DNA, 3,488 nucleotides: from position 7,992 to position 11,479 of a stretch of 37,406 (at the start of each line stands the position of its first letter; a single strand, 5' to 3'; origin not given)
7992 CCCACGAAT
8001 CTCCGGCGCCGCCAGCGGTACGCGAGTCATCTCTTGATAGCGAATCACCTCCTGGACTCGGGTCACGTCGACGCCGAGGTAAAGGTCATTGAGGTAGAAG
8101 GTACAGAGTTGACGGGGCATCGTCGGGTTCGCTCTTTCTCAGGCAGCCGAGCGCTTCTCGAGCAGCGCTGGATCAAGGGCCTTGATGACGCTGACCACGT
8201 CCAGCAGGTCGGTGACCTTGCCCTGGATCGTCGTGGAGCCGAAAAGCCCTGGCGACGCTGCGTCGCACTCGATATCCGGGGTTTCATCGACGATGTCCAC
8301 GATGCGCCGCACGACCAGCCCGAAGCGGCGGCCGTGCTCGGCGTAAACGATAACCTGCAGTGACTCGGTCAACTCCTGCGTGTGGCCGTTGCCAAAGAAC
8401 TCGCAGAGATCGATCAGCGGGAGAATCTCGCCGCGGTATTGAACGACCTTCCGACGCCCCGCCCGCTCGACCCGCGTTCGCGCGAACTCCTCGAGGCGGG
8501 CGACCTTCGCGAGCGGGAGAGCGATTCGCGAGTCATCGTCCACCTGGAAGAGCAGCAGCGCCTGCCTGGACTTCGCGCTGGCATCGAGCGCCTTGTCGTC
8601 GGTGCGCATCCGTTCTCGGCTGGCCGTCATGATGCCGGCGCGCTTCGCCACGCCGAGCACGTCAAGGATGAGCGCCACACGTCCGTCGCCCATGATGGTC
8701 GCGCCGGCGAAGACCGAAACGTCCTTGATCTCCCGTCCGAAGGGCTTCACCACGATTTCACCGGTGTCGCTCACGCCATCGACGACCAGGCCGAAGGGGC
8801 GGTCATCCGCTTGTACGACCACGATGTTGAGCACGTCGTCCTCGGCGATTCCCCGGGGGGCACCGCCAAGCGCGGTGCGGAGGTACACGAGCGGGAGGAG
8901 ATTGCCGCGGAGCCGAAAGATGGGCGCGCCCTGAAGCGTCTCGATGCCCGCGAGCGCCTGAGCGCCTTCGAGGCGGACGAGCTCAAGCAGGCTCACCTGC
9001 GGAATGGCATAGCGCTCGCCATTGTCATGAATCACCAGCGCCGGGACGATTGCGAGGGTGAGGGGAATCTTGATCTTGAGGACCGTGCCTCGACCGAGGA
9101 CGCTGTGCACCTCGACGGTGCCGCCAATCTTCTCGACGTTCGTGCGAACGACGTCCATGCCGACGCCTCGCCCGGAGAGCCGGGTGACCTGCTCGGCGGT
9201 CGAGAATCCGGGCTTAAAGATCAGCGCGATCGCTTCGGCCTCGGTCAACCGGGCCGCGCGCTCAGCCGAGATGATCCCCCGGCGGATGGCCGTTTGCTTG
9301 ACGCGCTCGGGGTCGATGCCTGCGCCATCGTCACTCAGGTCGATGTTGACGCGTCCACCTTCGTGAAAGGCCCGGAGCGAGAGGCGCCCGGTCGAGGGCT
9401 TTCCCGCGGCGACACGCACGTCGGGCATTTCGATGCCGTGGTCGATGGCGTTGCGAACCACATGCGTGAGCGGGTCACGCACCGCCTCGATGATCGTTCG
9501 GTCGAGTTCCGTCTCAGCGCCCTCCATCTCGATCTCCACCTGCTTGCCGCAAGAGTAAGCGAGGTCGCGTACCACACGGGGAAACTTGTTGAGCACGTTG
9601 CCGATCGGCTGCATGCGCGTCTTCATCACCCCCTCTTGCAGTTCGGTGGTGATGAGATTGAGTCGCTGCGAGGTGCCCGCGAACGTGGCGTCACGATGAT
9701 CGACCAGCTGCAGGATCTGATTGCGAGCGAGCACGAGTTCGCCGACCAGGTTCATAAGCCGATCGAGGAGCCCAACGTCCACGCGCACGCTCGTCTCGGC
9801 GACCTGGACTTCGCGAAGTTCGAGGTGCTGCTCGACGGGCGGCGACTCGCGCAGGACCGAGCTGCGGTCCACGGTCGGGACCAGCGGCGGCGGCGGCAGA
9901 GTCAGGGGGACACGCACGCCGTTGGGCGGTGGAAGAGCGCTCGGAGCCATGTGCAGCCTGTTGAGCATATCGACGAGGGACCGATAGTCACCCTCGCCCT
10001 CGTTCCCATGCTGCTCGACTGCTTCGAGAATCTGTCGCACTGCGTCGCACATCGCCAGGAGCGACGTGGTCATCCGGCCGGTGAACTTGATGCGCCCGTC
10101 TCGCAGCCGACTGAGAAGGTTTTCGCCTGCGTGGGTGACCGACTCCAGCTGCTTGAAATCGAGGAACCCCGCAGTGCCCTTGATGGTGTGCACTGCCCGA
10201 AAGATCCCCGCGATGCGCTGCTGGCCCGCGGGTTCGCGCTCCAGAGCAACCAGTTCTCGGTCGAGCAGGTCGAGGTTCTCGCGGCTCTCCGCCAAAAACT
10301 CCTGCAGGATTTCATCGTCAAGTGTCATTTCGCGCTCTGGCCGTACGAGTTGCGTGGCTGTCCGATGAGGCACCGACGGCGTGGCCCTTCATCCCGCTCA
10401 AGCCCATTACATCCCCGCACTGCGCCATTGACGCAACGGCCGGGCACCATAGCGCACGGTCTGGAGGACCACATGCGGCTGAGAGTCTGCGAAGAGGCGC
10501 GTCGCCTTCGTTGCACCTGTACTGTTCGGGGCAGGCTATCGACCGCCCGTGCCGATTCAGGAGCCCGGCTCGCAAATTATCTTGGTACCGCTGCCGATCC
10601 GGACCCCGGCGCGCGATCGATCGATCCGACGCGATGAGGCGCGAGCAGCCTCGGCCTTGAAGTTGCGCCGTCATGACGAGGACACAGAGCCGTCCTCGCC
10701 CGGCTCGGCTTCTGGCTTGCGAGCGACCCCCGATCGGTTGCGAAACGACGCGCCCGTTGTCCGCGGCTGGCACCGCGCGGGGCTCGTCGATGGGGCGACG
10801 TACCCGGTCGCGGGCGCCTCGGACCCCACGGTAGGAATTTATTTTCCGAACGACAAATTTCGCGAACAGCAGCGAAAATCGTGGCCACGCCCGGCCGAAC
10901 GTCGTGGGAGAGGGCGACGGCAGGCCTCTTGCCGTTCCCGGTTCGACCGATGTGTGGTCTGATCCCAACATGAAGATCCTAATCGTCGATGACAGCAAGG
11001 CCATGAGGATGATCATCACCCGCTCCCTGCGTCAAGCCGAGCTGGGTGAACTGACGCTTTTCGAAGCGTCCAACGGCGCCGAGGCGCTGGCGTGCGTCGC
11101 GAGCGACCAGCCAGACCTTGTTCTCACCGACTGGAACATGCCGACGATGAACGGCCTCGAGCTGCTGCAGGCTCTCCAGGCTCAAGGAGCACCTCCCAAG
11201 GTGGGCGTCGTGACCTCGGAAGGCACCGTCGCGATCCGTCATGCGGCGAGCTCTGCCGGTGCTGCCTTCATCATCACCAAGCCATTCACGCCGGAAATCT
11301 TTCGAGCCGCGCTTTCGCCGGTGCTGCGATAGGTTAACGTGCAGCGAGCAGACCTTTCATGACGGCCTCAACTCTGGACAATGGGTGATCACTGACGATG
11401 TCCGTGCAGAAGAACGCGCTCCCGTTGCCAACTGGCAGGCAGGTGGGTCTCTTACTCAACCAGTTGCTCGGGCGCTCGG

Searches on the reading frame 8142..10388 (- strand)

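Call 16: search_protein_families(library=pfam, proteins=[window:8142-10388:-], max_evalue=0.001)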
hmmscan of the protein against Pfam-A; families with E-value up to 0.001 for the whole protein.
window:8142-10388:- (749 aa): 4 families
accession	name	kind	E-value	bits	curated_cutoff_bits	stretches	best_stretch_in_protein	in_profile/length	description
PF01584.24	CheW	-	8.7e-41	139.2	23.5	2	453-582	5-135/138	CheW-like domain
PF02518.31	HATPase_c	-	5.2e-18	66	26.4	1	304-444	3-110/111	Histidine kinase-, DNA gyrase B-, and HSP90-like ATPase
PF02895.20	H-kinase_dim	-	1.1e-16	61.5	23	1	199-257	2-68/68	Signal transducing histidine kinase, homodimeric domain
PF01627.28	Hpt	-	2.8e-15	56.7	24.6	1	26-119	1-83/84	Hpt domain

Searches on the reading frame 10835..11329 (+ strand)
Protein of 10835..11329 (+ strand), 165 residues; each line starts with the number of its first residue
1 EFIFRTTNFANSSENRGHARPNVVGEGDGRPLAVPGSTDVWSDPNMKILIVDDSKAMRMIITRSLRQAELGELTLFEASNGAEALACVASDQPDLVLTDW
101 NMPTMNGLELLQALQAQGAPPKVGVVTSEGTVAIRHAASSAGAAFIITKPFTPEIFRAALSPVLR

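Call 42: search_protein_families(library=pfam, proteins=[window:10835-11329:+], max_evalue=0.01)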
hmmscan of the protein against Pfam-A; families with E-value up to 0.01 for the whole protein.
window:10835-11329:+ (165 aa): 1 family
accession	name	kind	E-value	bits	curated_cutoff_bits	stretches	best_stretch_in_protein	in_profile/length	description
PF00072.30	Response_reg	-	4.1e-25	88.5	30.2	1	48-160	1-110/111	Response regulator receiver domain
